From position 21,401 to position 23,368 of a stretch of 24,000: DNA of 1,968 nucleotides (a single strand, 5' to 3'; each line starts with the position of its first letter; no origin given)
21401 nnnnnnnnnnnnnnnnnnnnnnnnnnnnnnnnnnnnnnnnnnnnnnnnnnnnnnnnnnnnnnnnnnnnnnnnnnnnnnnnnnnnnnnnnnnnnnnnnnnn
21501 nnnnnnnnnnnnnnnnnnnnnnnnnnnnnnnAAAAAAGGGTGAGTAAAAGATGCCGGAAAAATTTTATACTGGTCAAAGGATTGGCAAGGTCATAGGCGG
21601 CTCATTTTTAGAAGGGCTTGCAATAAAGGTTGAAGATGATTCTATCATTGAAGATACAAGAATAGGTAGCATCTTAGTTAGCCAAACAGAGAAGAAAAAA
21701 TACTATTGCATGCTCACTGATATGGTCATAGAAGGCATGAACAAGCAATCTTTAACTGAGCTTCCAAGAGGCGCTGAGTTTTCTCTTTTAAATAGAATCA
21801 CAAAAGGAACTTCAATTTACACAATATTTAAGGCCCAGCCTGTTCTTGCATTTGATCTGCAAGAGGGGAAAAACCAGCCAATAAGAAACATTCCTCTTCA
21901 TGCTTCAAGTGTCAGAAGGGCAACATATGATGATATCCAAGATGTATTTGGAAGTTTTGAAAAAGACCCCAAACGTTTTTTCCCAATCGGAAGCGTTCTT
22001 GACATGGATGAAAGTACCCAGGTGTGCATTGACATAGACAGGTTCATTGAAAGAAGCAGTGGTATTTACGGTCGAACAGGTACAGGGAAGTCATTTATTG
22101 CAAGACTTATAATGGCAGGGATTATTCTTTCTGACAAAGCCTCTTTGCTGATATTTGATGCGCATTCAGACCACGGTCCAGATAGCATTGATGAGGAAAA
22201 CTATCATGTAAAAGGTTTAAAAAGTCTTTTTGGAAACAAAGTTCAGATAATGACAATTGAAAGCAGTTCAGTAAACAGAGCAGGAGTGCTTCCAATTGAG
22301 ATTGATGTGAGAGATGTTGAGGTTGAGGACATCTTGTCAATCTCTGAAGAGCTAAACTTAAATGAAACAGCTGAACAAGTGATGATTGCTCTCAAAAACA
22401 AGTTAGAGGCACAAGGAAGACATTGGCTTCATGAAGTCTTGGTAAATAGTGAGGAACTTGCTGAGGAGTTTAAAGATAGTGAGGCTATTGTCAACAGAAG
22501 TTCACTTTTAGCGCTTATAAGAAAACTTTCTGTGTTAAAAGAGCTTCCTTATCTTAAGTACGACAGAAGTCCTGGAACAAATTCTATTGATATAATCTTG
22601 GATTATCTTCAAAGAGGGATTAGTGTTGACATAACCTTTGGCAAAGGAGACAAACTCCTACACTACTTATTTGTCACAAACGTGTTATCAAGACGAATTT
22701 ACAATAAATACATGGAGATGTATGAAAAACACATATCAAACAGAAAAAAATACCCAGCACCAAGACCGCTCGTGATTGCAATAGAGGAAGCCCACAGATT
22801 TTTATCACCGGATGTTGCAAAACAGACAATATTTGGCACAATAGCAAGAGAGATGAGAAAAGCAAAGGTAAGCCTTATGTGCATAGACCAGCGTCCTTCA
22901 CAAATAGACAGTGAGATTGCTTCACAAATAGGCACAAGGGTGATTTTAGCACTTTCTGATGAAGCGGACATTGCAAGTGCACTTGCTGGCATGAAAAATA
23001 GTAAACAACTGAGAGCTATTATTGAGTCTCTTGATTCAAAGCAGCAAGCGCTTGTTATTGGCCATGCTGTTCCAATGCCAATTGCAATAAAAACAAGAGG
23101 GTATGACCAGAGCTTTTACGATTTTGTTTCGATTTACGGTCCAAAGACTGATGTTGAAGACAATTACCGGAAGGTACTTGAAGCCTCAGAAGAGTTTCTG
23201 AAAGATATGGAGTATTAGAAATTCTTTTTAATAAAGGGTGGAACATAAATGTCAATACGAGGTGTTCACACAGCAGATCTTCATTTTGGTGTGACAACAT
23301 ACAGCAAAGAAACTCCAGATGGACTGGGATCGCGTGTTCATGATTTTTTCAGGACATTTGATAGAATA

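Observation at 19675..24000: Archaeal-style NurA / HerA / Mre11 end-resection operon in a bacterium, with an extra subunit gene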

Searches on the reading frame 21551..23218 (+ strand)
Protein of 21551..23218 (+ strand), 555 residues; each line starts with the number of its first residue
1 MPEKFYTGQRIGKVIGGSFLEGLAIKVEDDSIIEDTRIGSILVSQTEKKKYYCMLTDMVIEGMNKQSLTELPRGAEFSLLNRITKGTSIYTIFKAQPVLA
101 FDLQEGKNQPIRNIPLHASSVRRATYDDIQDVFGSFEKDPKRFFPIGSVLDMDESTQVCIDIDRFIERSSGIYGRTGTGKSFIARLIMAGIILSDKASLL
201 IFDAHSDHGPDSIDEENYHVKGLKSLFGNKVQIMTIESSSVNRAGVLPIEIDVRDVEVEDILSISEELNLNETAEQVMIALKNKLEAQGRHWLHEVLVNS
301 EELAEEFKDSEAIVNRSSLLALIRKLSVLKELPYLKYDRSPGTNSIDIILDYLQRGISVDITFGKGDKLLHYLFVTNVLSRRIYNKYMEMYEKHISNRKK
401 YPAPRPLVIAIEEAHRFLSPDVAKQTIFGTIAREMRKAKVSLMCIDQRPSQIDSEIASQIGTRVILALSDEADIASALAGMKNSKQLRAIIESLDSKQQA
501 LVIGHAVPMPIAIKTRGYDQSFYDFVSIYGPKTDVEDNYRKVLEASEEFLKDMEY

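Call 9: search_protein_families(library=pfam, proteins=[window:21551-23218:+], max_evalue=0.1)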
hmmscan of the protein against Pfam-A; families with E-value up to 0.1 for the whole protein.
window:21551-23218:+ (555 aa): 4 families
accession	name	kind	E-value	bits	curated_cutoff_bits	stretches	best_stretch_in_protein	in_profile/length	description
PF01935.23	DUF87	-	6.1e-37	128.3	23.2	1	145-383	2-220/220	Helicase HerA, central domain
PF00004.35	AAA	-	0.0023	18.8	21.2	0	172-191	3-22/131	ATPase family associated with various cellular activities (AAA)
PF12846.13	AAA_10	-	0.0046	16.5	27.5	1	170-294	24-144/362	AAA-like domain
PF13401.12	AAA_22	-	0.011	16.5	27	0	172-190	10-28/130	AAA domain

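Call 10: search_protein_families(library=padloc, proteins=[window:21551-23218:+], max_evalue=0.1)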
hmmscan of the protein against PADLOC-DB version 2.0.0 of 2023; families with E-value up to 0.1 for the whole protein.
window:21551-23218:+ (555 aa): 15 families
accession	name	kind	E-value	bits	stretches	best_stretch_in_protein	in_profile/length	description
PDLC04105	HerA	-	1.3e-32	111.1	2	399-515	414-535/576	-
PDLC02185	HerA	-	9.8e-21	72.1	2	385-515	426-561/585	-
PDLC04100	HerA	-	1.8e-19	67.9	2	379-515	414-555/580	-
PDLC04103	HerA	-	3.4e-19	66.6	2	400-515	435-556/579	-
PDLC04140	mad8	-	5.2e-18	63.6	1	154-481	14-266/314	mads_8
PDLC04102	HerA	-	5.3e-18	62.7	2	375-516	483-620/654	-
PDLC02188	HerA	-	4.1e-15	53.6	2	379-514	399-541/578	-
PDLC04106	HerA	-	2e-14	51.1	1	397-521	506-634/667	-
PDLC04098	HerA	-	1.1e-11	42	1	400-516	521-647/686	-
PDLC04104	HerA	-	8.5e-11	39.2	1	403-515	217-336/379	-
PDLC04097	HerA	-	8.6e-10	35.9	2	391-515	459-592/618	-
PDLC04099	HerA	-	6.2e-08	30.2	1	7-207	8-209/214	-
PDLC04107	HerA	-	2.6e-05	21.4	1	151-212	153-214/306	-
PDLC04101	HerA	-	3.5e-05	20.7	1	144-208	146-209/400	-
PDLC02350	AbiO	-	0.0078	13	1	167-228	192-253/468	AbiO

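Call 11: search_protein_families(library=ncbifam, proteins=[window:21551-23218:+], max_evalue=0.1)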
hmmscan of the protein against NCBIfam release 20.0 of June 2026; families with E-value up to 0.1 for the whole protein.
window:21551-23218:+ (555 aa): 10 families
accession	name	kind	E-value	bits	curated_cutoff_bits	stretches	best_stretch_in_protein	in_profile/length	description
NF040937.1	HerA_Thermprot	equivalog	3.4e-21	75.2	800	2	398-519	342-465/487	DNA double-strand break repair helicase HerA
NF042943.1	HerA_antiphage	equivalog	3.3e-19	68.9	800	2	386-516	415-550/566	anti-phage-associated helicase HerA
NF040819.1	helicase_HerA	equivalog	3.4e-19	68.8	970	2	379-518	374-517/561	DNA double-strand break repair helicase HerA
NF042944.1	HerA_antiphage_2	equivalog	1.8e-16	60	850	2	378-515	398-542/576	anti-phage-associated helicase HerA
NF053655.1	CedD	equivalog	1.7e-14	53.4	600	1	146-515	201-525/527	DNA-translocating ATPase CedD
NF033849.1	ser_rich_anae_1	subfamily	0.00016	19.2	650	1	390-481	1000-1103/1163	serine-rich protein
NF041214.1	plasmid_TraB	equivalog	0.00028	19.5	800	1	407-478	348-419/639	plasmid transfer protein TraB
NF045971.1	conju_CD1110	equivalog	0.02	13.2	325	1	159-207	407-455/752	VirB4-like conjugal transfer ATPase, CD1110 family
TIGR03925.1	T7SS_EccC_b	equivalog_domain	0.027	12.8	346.55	0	160-216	354-412/564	type VII secretion protein EccCb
NF045975.1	VirB4_plasma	equivalog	0.07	10.8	590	0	376-450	741-805/894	Mbov_0397 family ICE element conjugal transfer ATPase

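Call 48: search_solved_structures(query=window:21551-23215:+, max_evalue=0.001, show_alignments=1)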
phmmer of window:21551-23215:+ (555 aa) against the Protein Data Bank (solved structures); distinct sequences matched with E-value up to 0.001: 9.
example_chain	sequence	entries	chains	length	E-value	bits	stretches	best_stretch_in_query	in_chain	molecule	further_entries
8wiv_A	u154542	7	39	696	2.2e-18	69.9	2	398-511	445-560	Helicase HerA central domain-containing protein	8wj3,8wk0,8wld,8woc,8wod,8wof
9x1l_A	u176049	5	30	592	4.9e-14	55.5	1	349-518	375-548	DNA helicase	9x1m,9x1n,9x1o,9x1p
4d2i_A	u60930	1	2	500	7.2e-14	55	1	396-519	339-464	HERA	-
9c1m_M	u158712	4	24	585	2.9e-12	49.7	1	375-515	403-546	ATP-binding protein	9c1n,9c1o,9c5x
8xau_A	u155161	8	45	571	8.2e-09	38.3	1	377-515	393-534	ATP-binding protein | HerA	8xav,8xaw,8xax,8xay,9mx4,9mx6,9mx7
8ziq_M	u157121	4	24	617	2.1e-08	36.9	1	375-510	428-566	HerA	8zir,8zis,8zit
8j4u_M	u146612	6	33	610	6.6e-08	35.3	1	384-514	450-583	Nucleoside triphosphate hydrolase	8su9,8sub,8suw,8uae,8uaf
8yho_A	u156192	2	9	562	7.5e-07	31.8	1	397-514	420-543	DUF87 domain-containing protein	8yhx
8wet_A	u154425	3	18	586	0.00023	23.6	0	407-475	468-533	TdpA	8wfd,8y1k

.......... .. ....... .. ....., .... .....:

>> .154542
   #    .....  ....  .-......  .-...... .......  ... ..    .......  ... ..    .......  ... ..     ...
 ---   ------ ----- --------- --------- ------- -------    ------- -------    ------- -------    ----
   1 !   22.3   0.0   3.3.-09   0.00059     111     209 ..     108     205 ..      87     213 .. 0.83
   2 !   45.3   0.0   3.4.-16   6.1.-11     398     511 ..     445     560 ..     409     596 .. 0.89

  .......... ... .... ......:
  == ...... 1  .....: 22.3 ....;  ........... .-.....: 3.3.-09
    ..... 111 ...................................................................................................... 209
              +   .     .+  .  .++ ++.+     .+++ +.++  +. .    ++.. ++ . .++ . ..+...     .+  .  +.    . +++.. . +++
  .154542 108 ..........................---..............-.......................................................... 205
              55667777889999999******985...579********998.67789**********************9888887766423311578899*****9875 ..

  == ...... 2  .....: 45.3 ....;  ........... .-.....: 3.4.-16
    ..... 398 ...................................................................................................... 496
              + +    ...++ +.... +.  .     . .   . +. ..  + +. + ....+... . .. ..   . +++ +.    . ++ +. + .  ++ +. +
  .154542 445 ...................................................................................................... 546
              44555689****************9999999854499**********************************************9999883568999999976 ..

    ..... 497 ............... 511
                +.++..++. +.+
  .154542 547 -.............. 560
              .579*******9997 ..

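Call 60: search_protein_families(library=pfam, alignment_id=A4, max_evalue=0.1)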
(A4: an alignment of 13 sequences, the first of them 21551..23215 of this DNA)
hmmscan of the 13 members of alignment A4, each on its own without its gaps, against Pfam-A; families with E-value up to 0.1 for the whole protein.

A. member 1, window:21551-23215:+ (555 aa): 4 families
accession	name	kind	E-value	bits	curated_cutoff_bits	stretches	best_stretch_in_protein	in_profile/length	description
PF01935.23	DUF87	-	6.1e-37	128.3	23.2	1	145-383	2-220/220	Helicase HerA, central domain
PF00004.35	AAA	-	0.0023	18.8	21.2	0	172-191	3-22/131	ATPase family associated with various cellular activities (AAA)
PF12846.13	AAA_10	-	0.0046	16.5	27.5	1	170-294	24-144/362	AAA-like domain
PF13401.12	AAA_22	-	0.011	16.5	27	0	172-190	10-28/130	AAA domain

B. families by the number of members that match (of 13 scanned): 8 families
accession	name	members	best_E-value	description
PF01935.23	DUF87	13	6.1e-37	Helicase HerA, central domain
PF13401.12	AAA_22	13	4.7e-05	AAA domain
PF09378.16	HAS-barrel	12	7.3e-09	HAS barrel domain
PF05872.18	HerA_C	12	0.00051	Helicase HerA-like C-terminal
PF12846.13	AAA_10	11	0.0032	AAA-like domain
PF01656.29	CbiA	2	0.00042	CobQ/CobB/MinD/ParA nucleotide binding domain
PF00004.35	AAA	1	0.0023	ATPase family associated with various cellular activities (AAA)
PF19044.6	P-loop_TraG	1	0.098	TraG P-loop domain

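Call 61: find_homologous_proteins(query=window:21551-23215:+, max_evalue=1e-20)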
Query window:21551-23215:+ (555 aa): 7795 proteins with E <= 1e-20 among 8000 candidates; the best 120 are listed.
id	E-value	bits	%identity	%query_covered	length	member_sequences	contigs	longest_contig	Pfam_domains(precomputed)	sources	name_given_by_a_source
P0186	0.0e+0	1206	99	100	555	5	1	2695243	PF01935.24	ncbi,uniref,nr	ncbi:ATP-binding protein [Caldicellulosiruptor sp. DIB 104C]|uniref:ATP-binding protein n=1 Tax=Cald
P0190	0.0e+0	1115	91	100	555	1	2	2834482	PF01935.24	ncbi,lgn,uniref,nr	ncbi:ATP-binding protein [Anaerocellum danielii]|uniref:DUF87 domain-containing protein n=1 Tax=Anae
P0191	0.0e+0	1105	89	100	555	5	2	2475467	PF01935.24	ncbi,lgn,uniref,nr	ncbi:ATP-binding protein [Caldicellulosiruptor morganii]|uniref:DUF87 domain-containing protein n=1 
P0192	0.0e+0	1073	87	100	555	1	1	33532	PF01935.24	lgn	-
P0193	0.0e+0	1030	83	100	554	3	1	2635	PF01935.24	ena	-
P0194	0.0e+0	1027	83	100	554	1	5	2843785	PF01935.24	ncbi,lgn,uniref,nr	ncbi:protein of unknown function DUF87 [Caldicellulosiruptor kronotskyensis 2002]|uniref:Helicase He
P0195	0.0e+0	1025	83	100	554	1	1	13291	PF01935.24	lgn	-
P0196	0.0e+0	1024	83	100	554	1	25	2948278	PF01935.24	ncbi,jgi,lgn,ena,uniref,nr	ncbi:hypothetical protein B0S90_1434 [Caldicellulosiruptor bescii]|uniref:Helicase HerA central doma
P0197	0.0e+0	1024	83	100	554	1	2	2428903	PF01935.24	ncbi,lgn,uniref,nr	ncbi:protein of unknown function DUF87 [Caldicellulosiruptor owensensis OL]|uniref:Helicase HerA cen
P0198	0.0e+0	1023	83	99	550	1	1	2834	PF01935.24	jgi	-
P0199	0.0e+0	1022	83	99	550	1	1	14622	PF01935.24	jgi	jgi:DNA helicase HerA-like ATPase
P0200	0.0e+0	1021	83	100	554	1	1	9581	PF01935.24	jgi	-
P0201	0.0e+0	1021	82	100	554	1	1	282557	PF01935.24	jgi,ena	-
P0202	0.0e+0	1021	83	100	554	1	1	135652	PF01935.24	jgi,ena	-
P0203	0.0e+0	1020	83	100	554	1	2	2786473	PF01935.24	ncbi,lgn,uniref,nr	ncbi:protein of unknown function DUF87 [Caldicellulosiruptor acetigenus I77R1B]|uniref:Helicase HerA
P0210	1.5e-229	782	66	98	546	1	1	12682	PF01935.24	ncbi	ncbi:ATP-binding protein [Caldicellulosiruptoraceae bacterium PP1]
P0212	4.8e-223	760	66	99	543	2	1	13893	PF01935.24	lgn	-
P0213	3.7e-126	440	43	97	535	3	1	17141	PF01935.24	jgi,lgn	jgi:uncharacterized protein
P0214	3.3e-125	437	43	93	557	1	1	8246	PF01935.24,PF09378.17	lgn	-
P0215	1.6e-124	435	43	93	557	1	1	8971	PF01935.24,PF09378.17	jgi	jgi:DNA helicase HerA-like ATPase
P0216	2.3e-124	434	43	93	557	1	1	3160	PF01935.24,PF09378.17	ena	-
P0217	2.3e-124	434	43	93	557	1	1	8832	PF01935.24,PF09378.17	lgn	-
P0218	2.8e-124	434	43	93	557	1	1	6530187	PF01935.24,PF09378.17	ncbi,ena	-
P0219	2.9e-124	434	43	93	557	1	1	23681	PF01935.24,PF09378.17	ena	-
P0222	4.9e-124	433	43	93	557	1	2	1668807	PF01935.24,PF09378.17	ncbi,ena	-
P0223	9.0e-124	433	42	93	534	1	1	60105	PF01935.24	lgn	-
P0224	9.6e-124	432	43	93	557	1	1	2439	PF01935.24,PF09378.17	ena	-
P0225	9.8e-124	432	43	93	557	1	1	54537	PF01935.24,PF09378.17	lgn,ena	-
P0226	1.0e-123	432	43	93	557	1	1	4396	PF01935.24,PF09378.17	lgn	-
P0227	1.3e-123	432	43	93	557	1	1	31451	PF01935.24,PF09378.17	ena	-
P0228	1.4e-123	432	43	92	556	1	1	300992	PF01935.24,PF09378.17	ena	-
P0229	1.4e-123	432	43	93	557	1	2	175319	PF01935.24,PF09378.17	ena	-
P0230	1.5e-123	432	43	93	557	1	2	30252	PF01935.24,PF09378.17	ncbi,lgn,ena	-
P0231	1.9e-123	431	43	93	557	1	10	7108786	PF01935.24,PF09378.17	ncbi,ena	-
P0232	2.0e-123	431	43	93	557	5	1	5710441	PF01935.24,PF09378.17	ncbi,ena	-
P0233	2.0e-123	431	43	93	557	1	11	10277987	PF01935.24,PF09378.17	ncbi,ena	-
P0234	2.1e-123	431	43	93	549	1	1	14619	PF01935.24,PF09378.17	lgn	-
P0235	2.1e-123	431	43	93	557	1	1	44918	PF01935.24,PF09378.17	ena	-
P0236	2.5e-123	431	43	93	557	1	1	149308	PF01935.24,PF09378.17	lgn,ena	-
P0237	2.5e-123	431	43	93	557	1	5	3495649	PF01935.24,PF09378.17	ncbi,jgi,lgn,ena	jgi:DNA helicase HerA-like ATPase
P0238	2.5e-123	431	43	93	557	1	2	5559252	PF01935.24,PF09378.17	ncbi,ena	-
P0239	2.7e-123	431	43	93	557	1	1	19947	PF01935.24,PF09378.17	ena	-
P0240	2.8e-123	431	43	93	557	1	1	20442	PF01935.24,PF09378.17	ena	-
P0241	2.9e-123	431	43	93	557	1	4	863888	PF01935.24,PF09378.17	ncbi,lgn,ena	-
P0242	3.0e-123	431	43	93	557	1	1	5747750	PF01935.24,PF09378.17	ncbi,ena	-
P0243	3.0e-123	431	43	93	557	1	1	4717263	PF01935.24,PF09378.17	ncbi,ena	-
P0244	3.3e-123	431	43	93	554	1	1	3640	PF01935.24,PF09378.17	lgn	-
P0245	3.5e-123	431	43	93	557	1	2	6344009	PF01935.24,PF09378.17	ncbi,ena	-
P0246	3.8e-123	430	42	97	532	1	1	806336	PF01935.24,PF09378.17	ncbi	-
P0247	3.9e-123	430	43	93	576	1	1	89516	PF01935.24,PF09378.17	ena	-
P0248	4.2e-123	430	42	92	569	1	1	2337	PF01935.24,PF09378.17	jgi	jgi:DNA helicase HerA-like ATPase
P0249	4.7e-123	430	43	93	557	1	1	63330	PF01935.24,PF09378.17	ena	-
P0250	4.7e-123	430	43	93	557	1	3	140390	PF01935.24,PF09378.17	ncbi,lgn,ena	-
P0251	4.8e-123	430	43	93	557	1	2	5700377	PF01935.24,PF09378.17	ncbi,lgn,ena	-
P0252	4.8e-123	430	43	93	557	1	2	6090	PF01935.24,PF09378.17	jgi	jgi:DNA helicase HerA-like ATPase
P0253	5.4e-123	430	43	93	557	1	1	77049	PF01935.24,PF09378.17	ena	-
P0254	6.0e-123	430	43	93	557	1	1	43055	PF01935.24,PF09378.17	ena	-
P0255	6.2e-123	430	42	93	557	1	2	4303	PF01935.24,PF09378.17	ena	-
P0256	6.8e-123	430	43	93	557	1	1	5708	PF01935.24,PF09378.17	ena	-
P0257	6.9e-123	430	43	93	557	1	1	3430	PF01935.24,PF09378.17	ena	-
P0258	7.1e-123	430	43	93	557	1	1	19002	PF01935.24,PF09378.17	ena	-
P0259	7.2e-123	430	43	93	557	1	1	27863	PF01935.24,PF09378.17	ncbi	-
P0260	7.3e-123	430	42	93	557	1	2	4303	PF01935.24,PF09378.17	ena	-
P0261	7.3e-123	430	42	93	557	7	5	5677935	PF01935.24,PF09378.17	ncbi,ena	-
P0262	7.4e-123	429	43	94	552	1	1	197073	PF01935.24,PF09378.17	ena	-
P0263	7.5e-123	429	43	93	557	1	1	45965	PF01935.24,PF09378.17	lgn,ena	-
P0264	7.6e-123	429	43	93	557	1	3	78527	PF01935.24,PF09378.17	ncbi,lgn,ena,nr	ncbi:MAG: ATP-binding protein [Gemmatimonadetes bacterium]|nr:ATP-binding protein [Gemmatimonadota b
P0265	7.7e-123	429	43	94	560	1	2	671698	PF01935.24,PF09378.17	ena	-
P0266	7.9e-123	429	42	94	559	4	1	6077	PF01935.24,PF09378.17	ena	-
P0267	7.9e-123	429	43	92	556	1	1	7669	PF01935.24,PF09378.17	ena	-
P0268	8.0e-123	429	43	94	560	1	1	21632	PF01935.24,PF09378.17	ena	-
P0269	8.2e-123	429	43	92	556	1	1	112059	PF01935.24,PF09378.17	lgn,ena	-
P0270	9.0e-123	429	43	93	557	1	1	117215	PF01935.24,PF09378.17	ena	-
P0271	9.2e-123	429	43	92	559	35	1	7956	PF01935.24,PF09378.17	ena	-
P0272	9.7e-123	429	43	92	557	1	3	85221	PF01935.24,PF09378.17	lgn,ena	-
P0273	9.8e-123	429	43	93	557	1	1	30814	PF01935.24,PF09378.17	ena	-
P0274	1.0e-122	429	43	92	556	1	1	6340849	PF01935.24,PF09378.17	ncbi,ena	-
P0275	1.0e-122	429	44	92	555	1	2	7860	PF01935.24,PF09378.17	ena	-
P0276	1.0e-122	429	43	93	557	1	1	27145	PF01935.24,PF09378.17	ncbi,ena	-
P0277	1.0e-122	429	43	93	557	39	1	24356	PF01935.24,PF09378.17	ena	-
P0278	1.1e-122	429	43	92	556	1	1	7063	PF01935.24,PF09378.17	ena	-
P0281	1.2e-122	429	43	93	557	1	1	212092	PF01935.24,PF09378.17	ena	-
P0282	1.2e-122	429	43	93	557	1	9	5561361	PF01935.24,PF09378.17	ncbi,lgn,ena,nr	ncbi:MAG: ATP-binding protein [Gemmatimonadota bacterium]|nr:ATP-binding protein [Gemmatimonadota ba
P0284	1.2e-122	429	43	93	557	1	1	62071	PF01935.24,PF09378.17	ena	-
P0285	1.2e-122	429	43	93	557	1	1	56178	PF01935.24,PF09378.17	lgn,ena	-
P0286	1.2e-122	429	43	93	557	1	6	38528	PF01935.24,PF09378.17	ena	-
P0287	1.3e-122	429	43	93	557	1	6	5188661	PF01935.24,PF09378.17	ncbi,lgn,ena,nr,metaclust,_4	ncbi:MAG: ATP-binding protein [Gemmatimonadetes bacterium]|nr:ATP-binding protein [Gemmatimonadota b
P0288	1.3e-122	429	43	93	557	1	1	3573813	PF01935.24,PF09378.17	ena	-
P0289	1.3e-122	429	43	93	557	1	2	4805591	PF01935.24,PF09378.17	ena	-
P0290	1.4e-122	429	43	93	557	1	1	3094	PF01935.24,PF09378.17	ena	-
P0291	1.4e-122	429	42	93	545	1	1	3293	PF01935.24,PF09378.17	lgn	-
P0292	1.5e-122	429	43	94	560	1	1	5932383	PF01935.24,PF09378.17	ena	-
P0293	1.5e-122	429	43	94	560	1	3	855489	PF01935.24,PF09378.17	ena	-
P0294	1.5e-122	429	43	92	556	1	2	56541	PF01935.24,PF09378.17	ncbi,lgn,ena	-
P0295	1.5e-122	429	43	92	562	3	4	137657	PF01935.24,PF09378.17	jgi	-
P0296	1.5e-122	429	43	92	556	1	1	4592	PF01935.24,PF09378.17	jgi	jgi:DNA helicase HerA-like ATPase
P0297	1.5e-122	428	43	93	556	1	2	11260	PF01935.24,PF09378.17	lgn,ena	-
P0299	1.7e-122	428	43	92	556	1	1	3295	PF01935.24,PF09378.17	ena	-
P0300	1.7e-122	428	42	92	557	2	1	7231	PF01935.24,PF09378.17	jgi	-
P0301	1.7e-122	428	43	93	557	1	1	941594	PF01935.24,PF09378.17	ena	-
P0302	1.8e-122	428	43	93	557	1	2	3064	PF01935.24,PF09378.17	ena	-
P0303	1.8e-122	428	43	93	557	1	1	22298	PF01935.24,PF09378.17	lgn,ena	-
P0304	1.8e-122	428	43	93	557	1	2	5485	PF01935.24,PF09378.17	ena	-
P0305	1.9e-122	428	43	92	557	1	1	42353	PF01935.24,PF09378.17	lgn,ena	-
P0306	1.9e-122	428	43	93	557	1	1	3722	PF01935.24,PF09378.17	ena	-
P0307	1.9e-122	428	43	93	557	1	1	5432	PF01935.24,PF09378.17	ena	-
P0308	2.1e-122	428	43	93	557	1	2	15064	PF01935.24,PF09378.17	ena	-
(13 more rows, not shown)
